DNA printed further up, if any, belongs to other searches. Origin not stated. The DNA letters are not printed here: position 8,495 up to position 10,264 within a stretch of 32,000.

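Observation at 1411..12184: Eight-gene operon mixing UbiD/UbiX, a lone Mo-hydroxylase catalytic subunit, an ATZ/TRZ-type aminohydrolase, a cupin, a split ADP-forming acyl-CoA synthetase and a TRAP permease: candidate undescribed (hetero)aromatic acid pathway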

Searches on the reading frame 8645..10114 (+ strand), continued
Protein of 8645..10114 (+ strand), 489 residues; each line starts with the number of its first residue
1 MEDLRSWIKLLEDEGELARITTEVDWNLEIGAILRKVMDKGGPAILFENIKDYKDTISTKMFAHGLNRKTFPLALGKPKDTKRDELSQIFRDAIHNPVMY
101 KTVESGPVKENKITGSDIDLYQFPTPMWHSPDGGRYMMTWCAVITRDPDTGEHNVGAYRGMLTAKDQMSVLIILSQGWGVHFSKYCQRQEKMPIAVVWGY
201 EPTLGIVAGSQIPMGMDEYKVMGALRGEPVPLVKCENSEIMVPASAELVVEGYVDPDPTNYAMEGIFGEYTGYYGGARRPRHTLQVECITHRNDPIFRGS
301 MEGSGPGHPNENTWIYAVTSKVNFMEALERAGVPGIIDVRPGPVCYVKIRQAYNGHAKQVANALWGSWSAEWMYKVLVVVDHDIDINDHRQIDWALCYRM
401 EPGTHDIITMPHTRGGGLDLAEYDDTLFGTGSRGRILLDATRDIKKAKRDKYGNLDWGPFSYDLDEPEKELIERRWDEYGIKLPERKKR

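Call 24: search_protein_families(library=pfam, proteins=[L017:1860-4058:-, L017:603-1784:-, L017:4036-5142:+, L017:6040-6807:+, L017:6804-7607:+, L017:7654-8802:+, L017:8872-9795:-, L017:12339-13328:-, L017:13180-14103:+, L017:5977-6825:-], max_evalue=0.00001)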
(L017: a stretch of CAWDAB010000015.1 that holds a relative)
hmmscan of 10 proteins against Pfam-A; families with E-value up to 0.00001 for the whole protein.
L017:1860-4058:- (732 aa): 6 families
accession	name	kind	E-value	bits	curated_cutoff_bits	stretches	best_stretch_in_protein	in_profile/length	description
PF17764.6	PriA_3primeBD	-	1.6e-20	73.2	22.7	1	15-109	1-95/96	3'DNA-binding domain (3'BD)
PF18074.6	PriA_C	-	3.9e-19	69.7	26.9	1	637-728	1-95/95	Primosomal protein N C-terminal domain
PF00270.35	DEAD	-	4.4e-16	59.5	26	1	222-362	17-161/167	DEAD/DEAH box helicase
PF18319.7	Zn_ribbon_PriA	-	1.5e-10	41.3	26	1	449-475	1-27/27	PriA DNA helicase Cys-rich region (CRR) domain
PF04851.21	ResIII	-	2.7e-08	34.4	22.5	1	221-330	25-140/164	Type III restriction enzyme, res subunit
PF00271.37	Helicase_C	-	3.2e-08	34.2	23.5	0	509-592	39-108/110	Helicase conserved C-terminal domain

L017:603-1784:- (393 aa): 0 families

L017:4036-5142:+ (368 aa): 2 families
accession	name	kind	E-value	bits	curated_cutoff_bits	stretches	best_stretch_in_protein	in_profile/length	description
PF00589.27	Phage_integrase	-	1.5e-34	119.7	27.1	1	208-355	22-171/172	Phage integrase family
PF02899.23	Phage_int_SAM_1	-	8e-16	58.5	22.3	1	72-159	1-82/83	Phage integrase, N-terminal SAM-like domain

L017:6040-6807:+ (255 aa): 4 families
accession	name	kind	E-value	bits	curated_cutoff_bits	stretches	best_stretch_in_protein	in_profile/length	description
PF13561.12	adh_short_C2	-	1.7e-64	218.1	27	1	17-252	7-236/236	Enoyl-(Acyl carrier protein) reductase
PF00106.31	adh_short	-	7.7e-63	212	26.6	1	7-197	1-191/195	short chain dehydrogenase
PF08659.16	KR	-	3.7e-18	66.5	22.6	1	9-171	3-165/180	KR domain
PF01370.27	Epimerase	-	1e-07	32.1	20.9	1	9-144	1-117/240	NAD dependent epimerase/dehydratase family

L017:6804-7607:+ (267 aa): 2 families
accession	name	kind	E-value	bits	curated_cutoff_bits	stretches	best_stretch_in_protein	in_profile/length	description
PF00378.25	ECH_1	-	4.4e-72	242.9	27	1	17-263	2-249/251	Enoyl-CoA hydratase/isomerase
PF16113.10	ECH_2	-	4.2e-26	92.7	27.2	1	22-196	2-179/335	Enoyl-CoA hydratase/isomerase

L017:7654-8802:+ (382 aa): 4 families
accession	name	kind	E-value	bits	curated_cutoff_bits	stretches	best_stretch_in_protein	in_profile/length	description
PF00441.29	Acyl-CoA_dh_1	-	6.9e-40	137.1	22.4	1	228-375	1-148/150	Acyl-CoA dehydrogenase, C-terminal domain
PF02771.21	Acyl-CoA_dh_N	-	1.2e-23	84.1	22.9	1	6-117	1-113/113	Acyl-CoA dehydrogenase, N-terminal domain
PF02770.24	Acyl-CoA_dh_M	-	9.9e-19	67.8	33.3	1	122-216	2-97/97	Acyl-CoA dehydrogenase, middle domain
PF08028.16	Acyl-CoA_dh_2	-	4.3e-10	40.4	22.7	1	245-355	3-123/134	Acyl-CoA dehydrogenase, C-terminal domain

L017:8872-9795:- (307 aa): 2 families
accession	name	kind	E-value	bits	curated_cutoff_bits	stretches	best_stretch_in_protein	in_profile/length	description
PF03466.25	LysR_substrate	-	3.8e-25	88.9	28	1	101-298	5-205/209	LysR substrate binding domain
PF00126.33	HTH_1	-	1.8e-18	66.6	26.6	1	14-72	1-59/60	Bacterial regulatory helix-turn-helix protein, lysR family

L017:12339-13328:- (329 aa): 1 family
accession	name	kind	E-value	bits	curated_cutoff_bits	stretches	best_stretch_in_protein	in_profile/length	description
PF12697.13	Abhydrolase_6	-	1.2e-14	56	26.3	1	61-317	1-216/217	Alpha/beta hydrolase family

L017:13180-14103:+ (307 aa): 0 families

L017:5977-6825:- (282 aa): 0 families

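Call 42: find_encoding_contigs(protein=window:8645-10114:+, flank=10000, max_places=3)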
Protein window:8645-10114:+ (489 aa): no gene with exactly this product is on record in the collection.

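Call 75: search_dna_similar(query=window:8645-10114:+, collection=plasmids, mode=protein, max_rows=30)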
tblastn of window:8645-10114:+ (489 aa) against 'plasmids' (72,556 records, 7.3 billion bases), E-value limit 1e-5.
Records with a match: 439; places in all: 482; records where one place covers at least 80% of the query: 372.
Best place of each record, by identity: <60% 439.
By first word of the organism name: Sinorhizobium 129; Agrobacterium 24; Paracoccus 19; Ensifer 19; Pantoea 16; Paraburkholderia 13; Streptomyces 12; Escherichia 11; Rhizobium 11; Klebsiella 11; and 64 more.
By predicted mobility (MOB-suite, as given by PLSDB): non-mobilizable 259; conjugative 98; mobilizable 82.
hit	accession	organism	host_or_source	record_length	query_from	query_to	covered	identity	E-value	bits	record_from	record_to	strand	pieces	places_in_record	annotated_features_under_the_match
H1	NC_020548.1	Azoarcus sp. KH32C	-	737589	3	481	98%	34.2%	2e-62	227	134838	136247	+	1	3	ppcB: phenylphosphate carboxylase subunit beta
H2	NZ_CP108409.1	Kitasatospora sp. NBC_01300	-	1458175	1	476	97%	33.7%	8e-54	202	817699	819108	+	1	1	record has no annotation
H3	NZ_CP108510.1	Streptomyces sp. NBC_01237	-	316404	1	476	97%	33.6%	2e-52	198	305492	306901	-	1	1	UbiD family decarboxylase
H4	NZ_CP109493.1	Streptomyces sp. NBC_01435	-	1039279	1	476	97%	33.5%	2e-54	204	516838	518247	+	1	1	record has no annotation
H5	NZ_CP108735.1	Streptomyces sp. NBC_00984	-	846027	1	476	97%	33.3%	4e-54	203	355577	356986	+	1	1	UbiD family decarboxylase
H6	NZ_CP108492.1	Streptomyces sp. NBC_01243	-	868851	1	476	97%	33.3%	1e-53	202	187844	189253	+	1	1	UbiD family decarboxylase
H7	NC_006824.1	Aromatoleum aromaticum EbN1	-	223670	2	442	90%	35.5%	2e-57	213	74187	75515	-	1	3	UbiD family decarboxylase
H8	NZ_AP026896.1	Aeromonas caviae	Microbe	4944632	2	481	98%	31.0%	3e-42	168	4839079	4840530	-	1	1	none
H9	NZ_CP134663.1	Escherichia coli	Larus michahellis,bacteria,cloaca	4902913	3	481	98%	30.6%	5e-48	185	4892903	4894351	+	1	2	none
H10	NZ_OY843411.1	Escherichia coli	hen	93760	3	481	98%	30.4%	3e-48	186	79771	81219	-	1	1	ubiD: 4-hydroxy-3-polyprenylbenzoate decarboxylase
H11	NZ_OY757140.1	Escherichia coli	hen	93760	3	481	98%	30.4%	3e-48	186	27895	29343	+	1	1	ubiD: 4-hydroxy-3-polyprenylbenzoate decarboxylase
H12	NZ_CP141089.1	Escherichia coli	Homo sapiens,Infected Human Urine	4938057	3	481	98%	30.4%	3e-47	183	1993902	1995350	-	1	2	none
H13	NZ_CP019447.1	Kosakonia cowanii JCM 10956 = DSM 18146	-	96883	3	489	100%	29.9%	9e-44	172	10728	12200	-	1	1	ubiD: 4-hydroxy-3-polyprenylbenzoate decarboxylase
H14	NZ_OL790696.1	Escherichia coli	-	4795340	3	481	98%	30.2%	8e-47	182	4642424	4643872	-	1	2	none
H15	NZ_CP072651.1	Serratia symbiotica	Aphis fabae,Whole organism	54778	3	481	98%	29.8%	6e-47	182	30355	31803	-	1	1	ubiD: 4-hydroxy-3-polyprenylbenzoate decarboxylase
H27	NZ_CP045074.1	Paracoccus kondratievae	genome assembly,the fermentation ...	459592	3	455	93%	30.5%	9e-35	146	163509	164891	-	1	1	UbiD family decarboxylase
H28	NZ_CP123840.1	Agrobacterium tumefaciens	Yarrow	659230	3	455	93%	30.4%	2e-36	151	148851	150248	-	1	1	UbiD family decarboxylase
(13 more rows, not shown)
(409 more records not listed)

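Call 76: get_annotated_region(hit=H27, flank=12000)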
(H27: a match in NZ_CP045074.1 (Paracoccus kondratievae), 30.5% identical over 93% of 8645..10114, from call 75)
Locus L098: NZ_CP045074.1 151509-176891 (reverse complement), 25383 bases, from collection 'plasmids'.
description: Paracoccus kondratievae strain BJQ0001 plasmid unnamed1, complete sequence
organism: Paracoccus kondratievae (NCBI taxid 135740)
taxonomy: Bacteria; Pseudomonadota; Alphaproteobacteria; Rhodobacterales; Paracoccaceae; Paracoccus; Paracoccus kondratievae
host: -; source: genome assembly,the fermentation starter of Baijiu; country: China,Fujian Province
typing (MOB-suite, as given by PLSDB): non-mobilizable
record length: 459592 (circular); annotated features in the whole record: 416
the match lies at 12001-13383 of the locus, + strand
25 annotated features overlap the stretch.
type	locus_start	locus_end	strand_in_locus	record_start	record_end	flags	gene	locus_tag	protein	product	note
CDS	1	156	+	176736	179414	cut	-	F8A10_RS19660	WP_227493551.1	MFS transporter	-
CDS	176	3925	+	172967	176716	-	-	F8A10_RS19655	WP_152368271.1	nitrate reductase subunit alpha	GO:0009061 - anaerobic respiration [Evidence IEA]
CDS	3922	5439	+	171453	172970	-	narH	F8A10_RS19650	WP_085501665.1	nitrate reductase subunit beta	GO:0009061 - anaerobic respiration [Evidence IEA]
CDS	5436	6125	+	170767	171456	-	narJ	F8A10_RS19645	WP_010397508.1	nitrate reductase molybdenum cofactor assembly chaperone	GO:0051131 - chaperone-mediated protein complex assembly [Evidence IEA]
CDS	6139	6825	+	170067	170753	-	narI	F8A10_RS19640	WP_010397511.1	respiratory nitrate reductase subunit gamma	GO:0019645 - anaerobic electron transport chain [Evidence IEA]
CDS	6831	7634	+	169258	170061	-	-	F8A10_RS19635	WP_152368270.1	peptidylprolyl isomerase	-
CDS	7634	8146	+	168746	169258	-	-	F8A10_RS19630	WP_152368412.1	DUF2478 domain-containing protein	-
CDS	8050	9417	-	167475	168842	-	-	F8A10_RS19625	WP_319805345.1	NnrS family protein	-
CDS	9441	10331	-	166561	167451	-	-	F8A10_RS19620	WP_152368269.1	U32 family peptidase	GO:0006744 - ubiquinone biosynthetic process [Evidence IEA]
CDS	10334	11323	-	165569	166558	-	-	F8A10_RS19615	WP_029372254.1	peptidase U32 family protein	-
CDS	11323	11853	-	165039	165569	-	-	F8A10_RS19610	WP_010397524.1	SCP2 sterol-binding domain-containing protein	-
CDS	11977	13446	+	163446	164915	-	-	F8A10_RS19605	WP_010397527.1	UbiD family decarboxylase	-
CDS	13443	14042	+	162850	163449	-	-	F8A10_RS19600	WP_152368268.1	UbiX family flavin prenyltransferase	-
CDS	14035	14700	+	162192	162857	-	ric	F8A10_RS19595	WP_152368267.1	iron-sulfur cluster repair di-iron protein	GO:0030091 - protein repair [Evidence IEA]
CDS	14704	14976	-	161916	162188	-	-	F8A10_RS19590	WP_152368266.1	DUF6522 family protein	-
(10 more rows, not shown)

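Call 77: get_annotated_region(hit=H28, flank=12000)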
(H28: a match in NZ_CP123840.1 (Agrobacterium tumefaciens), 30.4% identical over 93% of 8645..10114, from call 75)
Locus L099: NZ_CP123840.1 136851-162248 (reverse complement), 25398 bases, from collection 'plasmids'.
description: Agrobacterium tumefaciens strain 15-1187-1-2a plasmid pAt15-1187-1-2a1, complete sequence
organism: Agrobacterium tumefaciens (NCBI taxid 358)
taxonomy: Bacteria; Pseudomonadota; Alphaproteobacteria; Hyphomicrobiales; Rhizobiaceae; Agrobacterium; Agrobacterium tumefaciens
host: -; source: Yarrow; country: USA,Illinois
typing (MOB-suite, as given by PLSDB): conjugative; relaxase MOBQ; mating-pair formation MPF_T
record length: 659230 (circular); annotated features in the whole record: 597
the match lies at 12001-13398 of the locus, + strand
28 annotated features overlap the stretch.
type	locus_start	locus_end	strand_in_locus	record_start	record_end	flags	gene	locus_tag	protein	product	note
CDS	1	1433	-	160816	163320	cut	napA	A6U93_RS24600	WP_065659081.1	periplasmic nitrate reductase subunit alpha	GO:0042126 - nitrate metabolic process [Evidence IEA]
CDS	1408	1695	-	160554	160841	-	-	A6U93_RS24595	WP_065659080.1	chaperone NapD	-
CDS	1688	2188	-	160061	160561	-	napF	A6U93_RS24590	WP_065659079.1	ferredoxin-type protein NapF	-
CDS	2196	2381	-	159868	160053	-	napE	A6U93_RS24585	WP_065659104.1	periplasmic nitrate reductase, NapE protein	GO:0042126 - nitrate metabolic process [Evidence IEA]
CDS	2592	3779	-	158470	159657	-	-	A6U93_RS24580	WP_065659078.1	NnrS family protein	-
CDS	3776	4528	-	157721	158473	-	-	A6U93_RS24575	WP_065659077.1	ATP-binding cassette domain-containing protein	-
CDS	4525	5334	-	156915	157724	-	-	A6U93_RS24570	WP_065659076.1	ABC transporter permease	-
CDS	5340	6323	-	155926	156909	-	-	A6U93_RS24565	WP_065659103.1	ABC transporter substrate-binding protein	-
CDS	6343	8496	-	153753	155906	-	-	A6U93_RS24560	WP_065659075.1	TonB-dependent receptor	GO:0015891 - siderophore transport [Evidence IEA]; GO:0055085 - transmembrane transport [Evidence IEA]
CDS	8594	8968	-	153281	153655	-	-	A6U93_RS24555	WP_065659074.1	hypothetical protein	-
CDS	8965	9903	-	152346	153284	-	-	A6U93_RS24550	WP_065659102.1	U32 family peptidase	GO:0006744 - ubiquinone biosynthetic process [Evidence IEA]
CDS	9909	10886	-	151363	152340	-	-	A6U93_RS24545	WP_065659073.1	peptidase U32 family protein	-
CDS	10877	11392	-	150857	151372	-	-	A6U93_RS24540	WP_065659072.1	SCP2 domain-containing protein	-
CDS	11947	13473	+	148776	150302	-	-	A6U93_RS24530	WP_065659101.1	UbiD family decarboxylase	-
CDS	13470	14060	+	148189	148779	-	-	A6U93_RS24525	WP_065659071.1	UbiX family flavin prenyltransferase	-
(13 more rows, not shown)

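Call 80: search_dna_similar(query=window:8645-10114:+, collection=plasmids, mode=protein, max_rows=60, rows=spread)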
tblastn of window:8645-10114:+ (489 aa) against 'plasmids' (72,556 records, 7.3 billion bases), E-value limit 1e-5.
Records with a match: 439; places in all: 482; records where one place covers at least 80% of the query: 372.
Best place of each record, by identity: <60% 439.
By first word of the organism name: Sinorhizobium 129; Agrobacterium 24; Paracoccus 19; Ensifer 19; Pantoea 16; Paraburkholderia 13; Streptomyces 12; Escherichia 11; Rhizobium 11; Klebsiella 11; and 64 more.
By predicted mobility (MOB-suite, as given by PLSDB): non-mobilizable 259; conjugative 98; mobilizable 82.
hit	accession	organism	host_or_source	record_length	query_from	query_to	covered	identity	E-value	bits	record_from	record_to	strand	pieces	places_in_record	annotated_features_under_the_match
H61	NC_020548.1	Azoarcus sp. KH32C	-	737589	3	481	98%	34.2%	2e-62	227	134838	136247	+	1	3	ppcB: phenylphosphate carboxylase subunit beta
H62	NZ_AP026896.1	Aeromonas caviae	Microbe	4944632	2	481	98%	31.0%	3e-42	168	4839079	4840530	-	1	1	none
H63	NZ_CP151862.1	Citrobacter freundii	-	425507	3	481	98%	29.7%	5e-47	182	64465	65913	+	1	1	ubiD: 4-hydroxy-3-polyprenylbenzoate decarboxylase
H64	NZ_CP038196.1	Paracoccus versutus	single cell,soil adjacent to the roots ...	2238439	3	455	93%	31.1%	2e-37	154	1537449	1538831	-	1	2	none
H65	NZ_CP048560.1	Agrobacterium fabrum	walnut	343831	2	455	93%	30.1%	4e-37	153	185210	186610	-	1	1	UbiD family decarboxylase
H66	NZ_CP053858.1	Agrobacterium pusense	Fusarium oxysporum f. sp. ...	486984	3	455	93%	29.9%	8e-35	146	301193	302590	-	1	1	UbiD family decarboxylase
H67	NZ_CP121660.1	Sinorhizobium terangae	Desmanthus virgatus,cell culture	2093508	3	481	98%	28.0%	3e-30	132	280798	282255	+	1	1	none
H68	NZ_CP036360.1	Agrobacterium sp. 33MFTa1.1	Thlaspi arvense,cell culture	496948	3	455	93%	29.4%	2e-34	145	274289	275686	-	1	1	UbiD family decarboxylase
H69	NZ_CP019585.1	Sinorhizobium meliloti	Medicago arborea,tissue sample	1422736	1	481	98%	27.6%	4e-35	147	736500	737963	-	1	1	record has no annotation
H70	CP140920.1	Sinorhizobium meliloti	Medicago lupulina,whole organism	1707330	1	481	98%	27.6%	5e-35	147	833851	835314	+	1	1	UbiD family decarboxylase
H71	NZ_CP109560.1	Streptomyces sp. NBC_01384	-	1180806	2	454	93%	29.2%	2e-39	159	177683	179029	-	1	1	record has no annotation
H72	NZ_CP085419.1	Priestia megaterium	single cell,soil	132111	3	444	90%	29.8%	3e-40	162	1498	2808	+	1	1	non-oxidative hydroxyarylic acid decarboxylases subunit C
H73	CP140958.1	Sinorhizobium meliloti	Medicago lupulina,whole organism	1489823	1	481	98%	27.4%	1e-34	145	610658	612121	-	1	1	UbiD family decarboxylase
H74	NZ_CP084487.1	Ensifer adhaerens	cellculture,soil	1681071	4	455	92%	29.1%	4e-31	135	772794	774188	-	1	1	none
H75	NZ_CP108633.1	Streptomyces sp. NBC_01136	-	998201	2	454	93%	29.0%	2e-39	160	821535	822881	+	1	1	non-oxidative hydroxyarylic acid decarboxylases subunit C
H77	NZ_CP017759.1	Cupriavidus necator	whole organism,soil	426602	4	447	91%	29.3%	6e-37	152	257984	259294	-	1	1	UbiD family decarboxylase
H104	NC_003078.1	Sinorhizobium meliloti 1021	-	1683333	32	442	84%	28.2%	1e-24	115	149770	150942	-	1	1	none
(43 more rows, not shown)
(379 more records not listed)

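Call 81: get_annotated_region(hit=H77, flank=12000)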
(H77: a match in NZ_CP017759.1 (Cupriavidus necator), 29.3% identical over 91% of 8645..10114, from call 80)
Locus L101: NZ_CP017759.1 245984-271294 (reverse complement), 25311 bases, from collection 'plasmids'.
description: Cupriavidus necator strain NH9 plasmid pENH92, complete sequence
organism: Cupriavidus necator (NCBI taxid 106590)
taxonomy: Bacteria; Pseudomonadota; Betaproteobacteria; Burkholderiales; Burkholderiaceae; Cupriavidus; Cupriavidus necator
host: -; source: whole organism,soil; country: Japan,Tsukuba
typing (MOB-suite, as given by PLSDB): non-mobilizable; mating-pair formation MPF_F
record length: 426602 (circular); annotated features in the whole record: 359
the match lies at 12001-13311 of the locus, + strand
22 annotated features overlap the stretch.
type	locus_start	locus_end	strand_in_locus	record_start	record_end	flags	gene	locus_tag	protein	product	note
CDS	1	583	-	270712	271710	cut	-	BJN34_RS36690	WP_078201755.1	tyrosine-type recombinase/integrase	GO:0015074 - DNA integration [Evidence IEA]; GO:0006310 - DNA recombination [Evidence IEA]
CDS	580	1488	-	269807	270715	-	-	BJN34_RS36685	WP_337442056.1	tyrosine-type recombinase/integrase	GO:0015074 - DNA integration [Evidence IEA]; GO:0006310 - DNA recombination [Evidence IEA]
CDS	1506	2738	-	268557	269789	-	-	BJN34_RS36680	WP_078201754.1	site-specific integrase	GO:0015074 - DNA integration [Evidence IEA]; GO:0006310 - DNA recombination [Evidence IEA]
CDS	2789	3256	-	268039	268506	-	-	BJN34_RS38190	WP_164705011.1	hypothetical protein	-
CDS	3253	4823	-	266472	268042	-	-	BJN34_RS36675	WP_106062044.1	IS3 family transposase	-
CDS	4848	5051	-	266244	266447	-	-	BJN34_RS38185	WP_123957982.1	hypothetical protein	-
CDS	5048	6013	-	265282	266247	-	-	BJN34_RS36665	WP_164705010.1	tyrosine-type recombinase/integrase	GO:0015074 - DNA integration [Evidence IEA]; GO:0006310 - DNA recombination [Evidence IEA]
CDS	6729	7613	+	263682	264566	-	-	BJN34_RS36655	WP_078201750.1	IclR family transcriptional regulator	GO:0006355 - regulation of DNA-templated transcription [Evidence IEA]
CDS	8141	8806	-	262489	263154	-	adk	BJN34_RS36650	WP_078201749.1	adenylate kinase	GO:0006139 - nucleobase-containing compound metabolic process [Evidence IEA]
CDS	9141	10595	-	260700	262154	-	-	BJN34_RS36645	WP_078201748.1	aldehyde dehydrogenase family protein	-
CDS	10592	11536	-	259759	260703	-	-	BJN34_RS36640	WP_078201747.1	LysR family transcriptional regulator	GO:0006355 - regulation of DNA-templated transcription [Evidence IEA]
CDS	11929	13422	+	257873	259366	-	-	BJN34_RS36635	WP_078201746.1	UbiD family decarboxylase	-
CDS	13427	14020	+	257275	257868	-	-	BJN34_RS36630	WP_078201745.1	UbiX family flavin prenyltransferase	-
CDS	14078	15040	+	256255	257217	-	-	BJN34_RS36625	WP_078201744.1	tripartite tricarboxylate transporter substrate binding protein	-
CDS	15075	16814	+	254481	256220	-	-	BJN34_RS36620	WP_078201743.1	GMC family oxidoreductase N-terminal domain-containing protein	-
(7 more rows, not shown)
